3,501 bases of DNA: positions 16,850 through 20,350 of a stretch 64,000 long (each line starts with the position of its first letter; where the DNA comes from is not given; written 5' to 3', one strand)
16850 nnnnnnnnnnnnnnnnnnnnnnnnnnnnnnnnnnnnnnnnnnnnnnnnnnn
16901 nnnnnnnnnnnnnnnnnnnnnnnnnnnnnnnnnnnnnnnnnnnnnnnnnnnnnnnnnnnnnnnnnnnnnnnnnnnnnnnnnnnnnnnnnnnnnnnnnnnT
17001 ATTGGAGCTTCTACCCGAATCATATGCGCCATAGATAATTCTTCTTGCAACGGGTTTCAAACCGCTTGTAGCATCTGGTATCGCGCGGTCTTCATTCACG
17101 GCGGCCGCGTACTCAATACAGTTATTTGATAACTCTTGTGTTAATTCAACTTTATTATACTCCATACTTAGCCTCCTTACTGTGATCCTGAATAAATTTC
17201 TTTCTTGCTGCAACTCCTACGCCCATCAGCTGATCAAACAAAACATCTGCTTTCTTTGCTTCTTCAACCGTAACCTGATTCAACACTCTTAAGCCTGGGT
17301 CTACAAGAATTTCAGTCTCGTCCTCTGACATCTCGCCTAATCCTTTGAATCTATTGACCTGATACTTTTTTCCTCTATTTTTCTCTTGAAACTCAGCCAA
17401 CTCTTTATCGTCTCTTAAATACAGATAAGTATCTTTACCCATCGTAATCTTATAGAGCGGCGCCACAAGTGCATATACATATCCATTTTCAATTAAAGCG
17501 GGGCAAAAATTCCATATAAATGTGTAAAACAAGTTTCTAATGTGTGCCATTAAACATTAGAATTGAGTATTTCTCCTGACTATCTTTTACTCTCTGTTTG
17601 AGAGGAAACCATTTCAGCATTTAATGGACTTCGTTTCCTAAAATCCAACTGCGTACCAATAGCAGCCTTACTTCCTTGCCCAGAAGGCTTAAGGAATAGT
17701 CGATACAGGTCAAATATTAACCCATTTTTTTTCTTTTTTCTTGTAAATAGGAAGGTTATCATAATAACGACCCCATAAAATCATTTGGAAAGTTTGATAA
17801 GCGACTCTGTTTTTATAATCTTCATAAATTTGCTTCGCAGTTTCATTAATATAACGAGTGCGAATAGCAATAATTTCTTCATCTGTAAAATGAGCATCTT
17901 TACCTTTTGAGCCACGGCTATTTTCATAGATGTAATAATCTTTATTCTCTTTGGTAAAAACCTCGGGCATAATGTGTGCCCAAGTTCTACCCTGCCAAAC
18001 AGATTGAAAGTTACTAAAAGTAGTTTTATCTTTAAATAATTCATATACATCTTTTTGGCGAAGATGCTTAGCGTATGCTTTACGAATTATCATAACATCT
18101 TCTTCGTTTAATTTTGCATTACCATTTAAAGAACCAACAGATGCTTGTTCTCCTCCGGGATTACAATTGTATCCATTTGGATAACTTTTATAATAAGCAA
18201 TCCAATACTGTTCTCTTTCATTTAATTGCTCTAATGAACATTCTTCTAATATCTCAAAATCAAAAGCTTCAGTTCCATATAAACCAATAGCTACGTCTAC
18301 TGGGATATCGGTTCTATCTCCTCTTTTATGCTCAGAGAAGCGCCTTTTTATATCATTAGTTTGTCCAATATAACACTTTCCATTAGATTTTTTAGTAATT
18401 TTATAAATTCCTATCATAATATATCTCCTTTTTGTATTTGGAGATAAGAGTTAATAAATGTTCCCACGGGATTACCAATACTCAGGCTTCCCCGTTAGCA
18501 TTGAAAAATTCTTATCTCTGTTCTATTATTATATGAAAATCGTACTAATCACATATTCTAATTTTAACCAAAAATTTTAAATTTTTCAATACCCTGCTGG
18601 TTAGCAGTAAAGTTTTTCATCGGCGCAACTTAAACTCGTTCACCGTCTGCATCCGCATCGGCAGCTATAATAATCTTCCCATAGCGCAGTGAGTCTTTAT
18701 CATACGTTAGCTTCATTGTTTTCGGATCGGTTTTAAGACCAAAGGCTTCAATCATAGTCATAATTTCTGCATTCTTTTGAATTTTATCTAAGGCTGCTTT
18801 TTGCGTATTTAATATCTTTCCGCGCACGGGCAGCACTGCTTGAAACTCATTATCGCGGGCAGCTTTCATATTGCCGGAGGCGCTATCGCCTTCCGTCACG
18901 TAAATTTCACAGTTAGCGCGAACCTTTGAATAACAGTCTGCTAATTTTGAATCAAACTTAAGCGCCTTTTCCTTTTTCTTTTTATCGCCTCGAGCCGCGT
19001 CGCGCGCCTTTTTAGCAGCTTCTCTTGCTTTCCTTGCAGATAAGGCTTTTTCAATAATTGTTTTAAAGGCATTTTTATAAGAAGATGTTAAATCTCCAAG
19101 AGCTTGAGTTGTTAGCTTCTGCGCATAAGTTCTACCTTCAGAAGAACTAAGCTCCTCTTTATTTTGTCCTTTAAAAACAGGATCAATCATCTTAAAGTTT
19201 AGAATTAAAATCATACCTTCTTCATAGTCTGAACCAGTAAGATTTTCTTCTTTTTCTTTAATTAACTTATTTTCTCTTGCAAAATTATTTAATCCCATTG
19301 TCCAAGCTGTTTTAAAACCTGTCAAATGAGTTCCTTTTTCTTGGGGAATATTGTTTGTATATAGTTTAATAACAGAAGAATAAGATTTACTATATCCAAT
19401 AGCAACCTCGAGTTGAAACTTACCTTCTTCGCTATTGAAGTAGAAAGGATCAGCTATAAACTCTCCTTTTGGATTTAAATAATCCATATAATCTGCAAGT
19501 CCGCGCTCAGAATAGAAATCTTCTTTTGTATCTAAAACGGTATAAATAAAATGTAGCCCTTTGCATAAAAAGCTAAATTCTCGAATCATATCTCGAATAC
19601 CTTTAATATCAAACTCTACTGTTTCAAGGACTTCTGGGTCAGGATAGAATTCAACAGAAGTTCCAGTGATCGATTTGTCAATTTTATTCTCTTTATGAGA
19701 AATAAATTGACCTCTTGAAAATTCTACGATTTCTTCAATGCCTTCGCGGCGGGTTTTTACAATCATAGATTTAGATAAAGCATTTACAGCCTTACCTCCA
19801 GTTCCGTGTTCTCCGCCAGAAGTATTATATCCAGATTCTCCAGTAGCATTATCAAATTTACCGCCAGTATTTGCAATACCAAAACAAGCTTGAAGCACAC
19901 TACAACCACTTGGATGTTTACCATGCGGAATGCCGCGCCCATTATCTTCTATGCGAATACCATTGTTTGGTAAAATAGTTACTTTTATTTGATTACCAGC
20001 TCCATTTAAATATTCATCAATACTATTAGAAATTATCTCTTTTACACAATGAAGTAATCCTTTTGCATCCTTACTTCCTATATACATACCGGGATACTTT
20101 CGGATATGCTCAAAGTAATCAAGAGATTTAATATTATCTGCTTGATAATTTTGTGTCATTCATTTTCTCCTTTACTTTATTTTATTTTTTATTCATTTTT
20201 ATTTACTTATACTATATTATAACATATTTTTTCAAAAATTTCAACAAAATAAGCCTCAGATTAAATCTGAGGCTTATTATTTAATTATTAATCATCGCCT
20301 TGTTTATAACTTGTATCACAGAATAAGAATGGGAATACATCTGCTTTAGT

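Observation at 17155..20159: Group I intron with an I-TevI-like GIY-YIG endonuclease splitting the gyrB-like topoisomerase gene at the DxDxDG motif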

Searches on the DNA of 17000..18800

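Call 3: search_rna_families(source=window, start=17000, end=18800, threshold=evalue, max_evalue=10, show_alignments=4)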
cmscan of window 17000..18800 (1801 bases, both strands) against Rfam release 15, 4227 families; matches with E-value up to 10: 6.
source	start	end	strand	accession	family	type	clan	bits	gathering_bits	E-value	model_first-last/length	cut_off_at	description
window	17680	17789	+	RF01590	plasmodium_snoR14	Gene; snRNA; snoRNA; CD-box;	-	24.5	90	2.7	1-127/127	no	small nucleolar RNA snoR14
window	17871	17893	+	RF00390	TYMV_upPK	Cis-reg;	-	20.7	38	0.33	1-23/23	no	turnip yellow mosaic virus upstream pseudo-knot (TYMV_upPK)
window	17054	17099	+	RF01321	CRISPR-DR8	Gene; CRISPR;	-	18.6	39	0.98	1-37/37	no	CRISPR RNA direct repeat element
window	18415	18493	-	RF03084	DUF2815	Gene; sRNA;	-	18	41.2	4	1-62/62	no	DUF2815 RNA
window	18549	18600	+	RF01504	Afu_254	Gene; sRNA;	-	17.1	60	9.1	1-158/158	no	A. fumigatus sRNA Afu_254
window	17282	17391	-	RF02158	NPPA-AS1_3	Gene; lncRNA;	-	17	55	0.62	1-108/108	no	NPPA antisense RNA 1 conserved region 3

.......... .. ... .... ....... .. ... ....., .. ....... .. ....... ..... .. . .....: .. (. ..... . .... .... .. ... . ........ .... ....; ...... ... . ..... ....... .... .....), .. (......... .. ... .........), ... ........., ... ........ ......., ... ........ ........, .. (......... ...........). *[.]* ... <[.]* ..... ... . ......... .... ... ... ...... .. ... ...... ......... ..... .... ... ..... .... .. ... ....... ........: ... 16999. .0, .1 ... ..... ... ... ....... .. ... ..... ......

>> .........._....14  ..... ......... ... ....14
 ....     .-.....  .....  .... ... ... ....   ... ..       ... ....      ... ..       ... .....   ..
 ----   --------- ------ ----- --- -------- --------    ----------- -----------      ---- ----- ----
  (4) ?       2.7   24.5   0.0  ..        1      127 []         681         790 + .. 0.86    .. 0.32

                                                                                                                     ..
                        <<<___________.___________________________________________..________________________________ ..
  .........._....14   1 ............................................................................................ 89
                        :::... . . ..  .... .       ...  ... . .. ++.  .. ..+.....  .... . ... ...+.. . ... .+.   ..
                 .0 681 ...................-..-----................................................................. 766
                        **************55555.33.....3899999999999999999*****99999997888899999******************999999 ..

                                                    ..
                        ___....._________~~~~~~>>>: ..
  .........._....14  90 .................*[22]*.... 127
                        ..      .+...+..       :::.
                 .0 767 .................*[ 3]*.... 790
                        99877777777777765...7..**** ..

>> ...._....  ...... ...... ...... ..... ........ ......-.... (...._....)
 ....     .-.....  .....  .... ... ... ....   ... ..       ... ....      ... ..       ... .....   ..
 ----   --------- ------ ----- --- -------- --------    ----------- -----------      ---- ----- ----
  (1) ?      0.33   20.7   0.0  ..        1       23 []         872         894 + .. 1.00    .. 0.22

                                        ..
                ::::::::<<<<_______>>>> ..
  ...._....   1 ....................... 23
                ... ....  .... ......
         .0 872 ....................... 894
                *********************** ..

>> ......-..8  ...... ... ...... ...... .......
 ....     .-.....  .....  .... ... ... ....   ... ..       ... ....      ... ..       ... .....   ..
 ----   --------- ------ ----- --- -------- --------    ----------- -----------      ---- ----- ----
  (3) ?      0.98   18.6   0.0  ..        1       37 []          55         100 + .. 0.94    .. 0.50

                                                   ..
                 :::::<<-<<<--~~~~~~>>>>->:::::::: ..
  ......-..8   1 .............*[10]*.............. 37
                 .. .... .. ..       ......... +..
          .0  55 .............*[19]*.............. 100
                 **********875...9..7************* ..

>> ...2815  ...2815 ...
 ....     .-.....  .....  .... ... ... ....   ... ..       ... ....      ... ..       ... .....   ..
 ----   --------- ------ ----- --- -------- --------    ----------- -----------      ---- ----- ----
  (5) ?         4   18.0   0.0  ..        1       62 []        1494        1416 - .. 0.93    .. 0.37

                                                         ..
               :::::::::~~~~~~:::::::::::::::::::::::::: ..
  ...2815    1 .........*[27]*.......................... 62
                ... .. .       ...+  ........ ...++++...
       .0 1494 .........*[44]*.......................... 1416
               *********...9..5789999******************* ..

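Call 10: search_rna_families(source=window, start=17545, end=17725, threshold=evalue, max_evalue=10, show_alignments=3)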
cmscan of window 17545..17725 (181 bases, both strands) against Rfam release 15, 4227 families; matches with E-value up to 10: 1.
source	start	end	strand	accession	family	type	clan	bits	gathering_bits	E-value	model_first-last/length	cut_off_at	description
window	17662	17696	-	RF01739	Glutamine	Cis-reg; riboswitch;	-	12.6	35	3.5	1-53/53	no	Glutamine riboswitch aptamer (glnA leader)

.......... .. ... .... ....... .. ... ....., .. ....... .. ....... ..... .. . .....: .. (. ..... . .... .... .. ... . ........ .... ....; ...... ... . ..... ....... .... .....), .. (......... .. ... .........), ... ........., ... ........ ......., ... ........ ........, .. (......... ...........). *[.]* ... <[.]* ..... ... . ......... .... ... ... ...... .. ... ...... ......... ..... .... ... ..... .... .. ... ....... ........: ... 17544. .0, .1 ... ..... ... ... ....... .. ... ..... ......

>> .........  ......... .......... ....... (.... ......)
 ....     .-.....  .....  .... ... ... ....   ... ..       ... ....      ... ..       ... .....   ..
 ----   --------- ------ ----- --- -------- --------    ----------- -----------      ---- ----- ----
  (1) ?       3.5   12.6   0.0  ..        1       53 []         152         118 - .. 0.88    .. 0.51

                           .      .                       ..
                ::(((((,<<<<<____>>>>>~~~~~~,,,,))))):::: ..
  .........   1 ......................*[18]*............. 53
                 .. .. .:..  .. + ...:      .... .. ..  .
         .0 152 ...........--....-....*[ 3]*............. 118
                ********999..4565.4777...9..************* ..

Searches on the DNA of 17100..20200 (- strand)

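Call 6: search_dna_similar(query=window:17100-20200:-, collection=phages, mode=distant, max_rows=30)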
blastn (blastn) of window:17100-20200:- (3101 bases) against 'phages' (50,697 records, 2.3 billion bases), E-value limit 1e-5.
Records with a match: 7; places in all: 7; records where one place covers at least 80% of the query: 0.
Best place of each record, by identity: 80-90% 5; 60-80% 2.
By first word of the organism name: Prevotella 5; Enterococcus 2.
By host as written in the record: Prevotella sp. 5; Enterococcus faecalis 2.
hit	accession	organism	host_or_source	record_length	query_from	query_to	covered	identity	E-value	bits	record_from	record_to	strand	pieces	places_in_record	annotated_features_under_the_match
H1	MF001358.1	Enterococcus phage EF1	Enterococcus faecalis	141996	2491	2625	4%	77.5%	4e-18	101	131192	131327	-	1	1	hypothetical protein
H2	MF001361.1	Enterococcus phage EF5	Enterococcus faecalis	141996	2491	2625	4%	77.5%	4e-18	101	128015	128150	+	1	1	hypothetical protein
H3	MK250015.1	Prevotella phage Lak-A1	Prevotella sp.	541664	2529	2593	2%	83.1%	2e-8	69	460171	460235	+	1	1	record has no annotation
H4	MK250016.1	Prevotella phage Lak-A1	Prevotella sp.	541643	2529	2593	2%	83.1%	2e-8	69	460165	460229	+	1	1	record has no annotation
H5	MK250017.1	Prevotella phage Lak-A1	Prevotella sp.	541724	2529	2593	2%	83.1%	2e-8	69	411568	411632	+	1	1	record has no annotation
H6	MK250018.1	Prevotella phage Lak-A1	Prevotella sp.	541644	2529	2593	2%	83.1%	2e-8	69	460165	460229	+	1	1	record has no annotation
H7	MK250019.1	Prevotella phage Lak-A2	Prevotella sp.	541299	2529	2593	2%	83.1%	2e-8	69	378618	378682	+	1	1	record has no annotation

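Call 7: get_annotated_region(hit=H1, flank=3000)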
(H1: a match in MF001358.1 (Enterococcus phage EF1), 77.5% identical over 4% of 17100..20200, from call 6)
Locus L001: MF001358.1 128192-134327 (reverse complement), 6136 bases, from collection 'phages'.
description: Enterococcus phage EF1, partial genome.
organism: Enterococcus phage EF1 (NCBI taxid 2025813)
taxonomy: Viruses; Duplodnaviria; Heunggongvirae; Uroviricota; Caudoviricetes
host: Enterococcus faecalis; source: -; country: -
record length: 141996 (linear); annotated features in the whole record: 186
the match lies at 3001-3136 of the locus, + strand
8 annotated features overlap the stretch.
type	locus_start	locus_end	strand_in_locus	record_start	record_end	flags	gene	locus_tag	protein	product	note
CDS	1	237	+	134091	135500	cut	-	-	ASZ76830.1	DNA polymerase III alpha subunit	-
CDS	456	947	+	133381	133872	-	-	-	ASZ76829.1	HNH homing endonuclease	HNH homing endonuclease # Phage intron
CDS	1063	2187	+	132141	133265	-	-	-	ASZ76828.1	DNA polymerase III alpha subunit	-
CDS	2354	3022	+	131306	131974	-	-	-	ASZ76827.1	hypothetical protein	-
CDS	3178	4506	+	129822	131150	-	-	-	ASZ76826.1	hypothetical protein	-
CDS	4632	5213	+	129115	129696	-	-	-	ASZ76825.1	hypothetical protein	-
CDS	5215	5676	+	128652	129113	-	-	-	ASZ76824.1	hypothetical protein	-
CDS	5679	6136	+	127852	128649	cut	-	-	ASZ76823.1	deoxyuridine 5'-triphosphate nucleotidohydrolase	-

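Call 8: get_annotated_region(hit=H3, flank=3000)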
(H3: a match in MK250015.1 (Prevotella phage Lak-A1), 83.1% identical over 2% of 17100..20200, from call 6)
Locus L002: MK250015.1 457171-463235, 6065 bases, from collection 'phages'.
description: MAG: Prevotella phage Lak-A1, complete genome.
organism: Prevotella phage Lak-A1 (NCBI taxid 2491281)
taxonomy: Viruses; Duplodnaviria; Heunggongvirae; Uroviricota; Caudoviricetes
host: Prevotella sp.; source: human feces; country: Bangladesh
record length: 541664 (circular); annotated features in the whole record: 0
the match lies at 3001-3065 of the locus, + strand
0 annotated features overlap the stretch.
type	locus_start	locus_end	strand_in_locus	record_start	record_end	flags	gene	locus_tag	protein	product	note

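Call 9: search_rna_families(sources=[L001, L002], threshold=evalue, max_evalue=1, show_alignments=3)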
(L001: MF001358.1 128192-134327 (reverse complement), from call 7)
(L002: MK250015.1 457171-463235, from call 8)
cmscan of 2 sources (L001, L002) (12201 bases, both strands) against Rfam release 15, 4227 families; matches with E-value up to 1: 1.
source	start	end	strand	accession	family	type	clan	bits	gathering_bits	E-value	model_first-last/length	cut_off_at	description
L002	1165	1247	+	RF01185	snR75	Gene; snRNA; snoRNA; CD-box;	CL00045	25.2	40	0.08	1-88/88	no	Small nucleolar RNA snR75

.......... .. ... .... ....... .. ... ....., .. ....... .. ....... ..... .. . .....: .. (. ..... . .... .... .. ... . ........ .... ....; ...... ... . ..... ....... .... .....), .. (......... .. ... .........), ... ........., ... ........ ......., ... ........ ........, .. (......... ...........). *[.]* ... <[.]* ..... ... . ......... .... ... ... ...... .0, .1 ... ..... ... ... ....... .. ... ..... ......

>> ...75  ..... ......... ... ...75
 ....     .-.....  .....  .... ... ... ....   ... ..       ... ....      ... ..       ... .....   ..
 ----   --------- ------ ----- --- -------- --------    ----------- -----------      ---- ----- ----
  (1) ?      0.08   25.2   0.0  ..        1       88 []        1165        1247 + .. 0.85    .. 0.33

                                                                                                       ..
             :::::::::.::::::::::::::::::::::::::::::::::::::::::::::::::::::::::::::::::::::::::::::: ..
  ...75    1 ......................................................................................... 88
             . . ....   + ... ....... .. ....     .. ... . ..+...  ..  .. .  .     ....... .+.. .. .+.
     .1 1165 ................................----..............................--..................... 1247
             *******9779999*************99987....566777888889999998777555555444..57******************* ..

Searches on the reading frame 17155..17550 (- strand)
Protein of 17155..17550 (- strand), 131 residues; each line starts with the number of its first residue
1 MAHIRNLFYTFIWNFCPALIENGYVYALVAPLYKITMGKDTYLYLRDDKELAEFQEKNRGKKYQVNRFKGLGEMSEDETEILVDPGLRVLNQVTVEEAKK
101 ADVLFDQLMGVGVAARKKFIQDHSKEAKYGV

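Call 5: search_protein_families(library=pfam, proteins=[window:17155-17550:-], max_evalue=0.01)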
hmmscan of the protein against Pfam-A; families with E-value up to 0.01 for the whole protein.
window:17155-17550:- (131 aa): 2 families
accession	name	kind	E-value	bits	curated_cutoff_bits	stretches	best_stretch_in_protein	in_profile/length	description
PF00986.26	DNA_gyraseB_C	-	1.4e-16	60.8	29.8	1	61-121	2-63/63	DNA gyrase B subunit, carboxyl terminus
PF16898.10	TOPRIM_C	-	0.0026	18.4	29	1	29-126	2-100/128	C-terminal associated domain of TOPRIM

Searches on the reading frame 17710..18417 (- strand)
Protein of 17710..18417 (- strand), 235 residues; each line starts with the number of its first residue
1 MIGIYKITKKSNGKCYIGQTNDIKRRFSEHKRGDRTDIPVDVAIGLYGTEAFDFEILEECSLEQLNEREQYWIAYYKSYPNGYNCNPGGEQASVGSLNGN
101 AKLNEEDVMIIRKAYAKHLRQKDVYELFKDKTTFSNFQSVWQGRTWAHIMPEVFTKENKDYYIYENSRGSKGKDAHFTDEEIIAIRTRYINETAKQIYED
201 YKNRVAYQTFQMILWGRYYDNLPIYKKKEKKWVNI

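Call 5: search_protein_families(library=pfam, proteins=[window:17710-18417:-], max_evalue=0.01)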
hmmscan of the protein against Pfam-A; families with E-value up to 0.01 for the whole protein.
window:17710-18417:- (235 aa): 1 family
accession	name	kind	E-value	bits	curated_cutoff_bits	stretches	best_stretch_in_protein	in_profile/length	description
PF01541.30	GIY-YIG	-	3.6e-12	46.8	22.6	1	2-84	2-78/78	GIY-YIG catalytic domain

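Call 40: search_solved_structures(query=window:17710-18417:-, max_evalue=1, show_alignments=2)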
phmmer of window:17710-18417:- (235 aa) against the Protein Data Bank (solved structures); distinct sequences matched with E-value up to 1: 2.
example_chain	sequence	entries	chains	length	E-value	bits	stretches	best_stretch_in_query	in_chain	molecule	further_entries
1ln0_A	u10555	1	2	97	3.8e-07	33.4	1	3-85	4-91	intron-associated endonuclease 1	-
1mk0_A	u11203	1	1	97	1e-06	32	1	3-85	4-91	Intron-associated endonuclease 1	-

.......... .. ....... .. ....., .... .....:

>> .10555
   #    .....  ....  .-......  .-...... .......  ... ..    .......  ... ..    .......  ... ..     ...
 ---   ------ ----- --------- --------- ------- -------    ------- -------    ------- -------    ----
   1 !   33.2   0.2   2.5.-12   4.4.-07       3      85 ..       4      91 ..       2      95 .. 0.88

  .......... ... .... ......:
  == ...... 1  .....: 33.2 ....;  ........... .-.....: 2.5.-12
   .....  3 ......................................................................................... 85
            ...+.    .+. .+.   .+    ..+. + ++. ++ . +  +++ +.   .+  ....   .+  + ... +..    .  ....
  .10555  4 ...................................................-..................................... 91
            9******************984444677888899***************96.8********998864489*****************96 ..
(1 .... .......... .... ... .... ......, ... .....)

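Call 48: search_protein_families(library=phrogs, proteins=[window:17710-18417:-], max_evalue=0.001)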
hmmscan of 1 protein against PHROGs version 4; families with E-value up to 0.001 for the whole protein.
window:17710-18417:- (235 aa): 6 families
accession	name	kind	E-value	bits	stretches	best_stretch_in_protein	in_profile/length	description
phrog_7168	-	DNA, RNA and nucleotide metabolism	1.7e-29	104.2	1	1-230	1-225/284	homing endonuclease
phrog_314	-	DNA, RNA and nucleotide metabolism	1.3e-21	78.2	1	1-148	178-319/574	homing endonuclease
phrog_5123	-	DNA, RNA and nucleotide metabolism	4.4e-20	73.1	1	1-104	1-107/152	homing endonuclease with GIY-YIG motif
phrog_19446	-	DNA, RNA and nucleotide metabolism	8.9e-10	39.5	1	1-76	1-80/254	homing endonuclease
phrog_19106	-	unknown function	6.9e-05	23.9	1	3-104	33-134/197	-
phrog_3404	-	DNA, RNA and nucleotide metabolism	0.00015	22.6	1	3-78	4-81/235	HNH endonuclease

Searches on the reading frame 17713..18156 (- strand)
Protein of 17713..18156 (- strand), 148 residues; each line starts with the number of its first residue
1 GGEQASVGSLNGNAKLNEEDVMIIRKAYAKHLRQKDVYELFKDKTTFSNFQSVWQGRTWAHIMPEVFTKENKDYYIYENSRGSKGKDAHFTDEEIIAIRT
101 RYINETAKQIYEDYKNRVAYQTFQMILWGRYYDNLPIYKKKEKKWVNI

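Call 47: search_protein_families(library=pfam, proteins=[window:17713-18156:-], max_evalue=10)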
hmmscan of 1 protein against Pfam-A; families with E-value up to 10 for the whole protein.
seq(148 aa): 0 families
